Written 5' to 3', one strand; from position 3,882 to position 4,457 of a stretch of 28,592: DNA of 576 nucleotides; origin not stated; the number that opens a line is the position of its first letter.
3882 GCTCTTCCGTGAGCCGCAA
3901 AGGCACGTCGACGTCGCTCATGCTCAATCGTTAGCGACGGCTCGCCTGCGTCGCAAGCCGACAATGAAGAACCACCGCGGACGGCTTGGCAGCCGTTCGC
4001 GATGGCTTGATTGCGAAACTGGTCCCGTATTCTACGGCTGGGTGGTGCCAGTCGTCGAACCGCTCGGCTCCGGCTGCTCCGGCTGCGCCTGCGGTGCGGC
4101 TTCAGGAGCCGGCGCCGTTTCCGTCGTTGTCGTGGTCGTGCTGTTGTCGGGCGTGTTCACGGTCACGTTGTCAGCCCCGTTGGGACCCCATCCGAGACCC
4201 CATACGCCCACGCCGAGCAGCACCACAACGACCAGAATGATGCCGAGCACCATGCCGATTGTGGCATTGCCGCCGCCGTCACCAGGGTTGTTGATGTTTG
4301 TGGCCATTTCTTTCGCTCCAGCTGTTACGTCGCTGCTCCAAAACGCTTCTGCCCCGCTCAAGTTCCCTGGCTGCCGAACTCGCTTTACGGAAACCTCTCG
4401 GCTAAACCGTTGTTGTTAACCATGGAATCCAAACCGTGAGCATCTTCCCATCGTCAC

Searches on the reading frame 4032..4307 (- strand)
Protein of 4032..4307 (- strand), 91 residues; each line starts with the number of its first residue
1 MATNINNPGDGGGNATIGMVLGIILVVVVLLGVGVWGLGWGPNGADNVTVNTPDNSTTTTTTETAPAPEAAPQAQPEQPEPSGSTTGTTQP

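Call 19: search_protein_families(library=pfam, proteins=[window:4032-4307:-], max_evalue=0.001)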
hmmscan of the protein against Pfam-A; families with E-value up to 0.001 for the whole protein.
window:4032-4307:- (91 aa): 0 families

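Call 24: search_protein_families(library=ncbifam, proteins=[window:4032-4307:-], max_evalue=0.01)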
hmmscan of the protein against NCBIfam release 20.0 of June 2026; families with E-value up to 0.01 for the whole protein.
window:4032-4307:- (91 aa): 3 families
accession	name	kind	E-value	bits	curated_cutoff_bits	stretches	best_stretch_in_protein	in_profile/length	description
NF033761.1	gliding_GltJ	equivalog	2.6e-05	23.5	450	1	10-85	363-436/671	adventurous gliding motility protein GltJ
TIGR03593.1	yidC_nterm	equivalog_domain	0.0032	17.1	58.25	1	20-81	5-61/363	membrane protein insertase YidC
TIGR03931.1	T7SS_Rv3446c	hypoth_equivalog_domain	0.0095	16.3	47.6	0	20-85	3-59/194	type VII secretion-associated protein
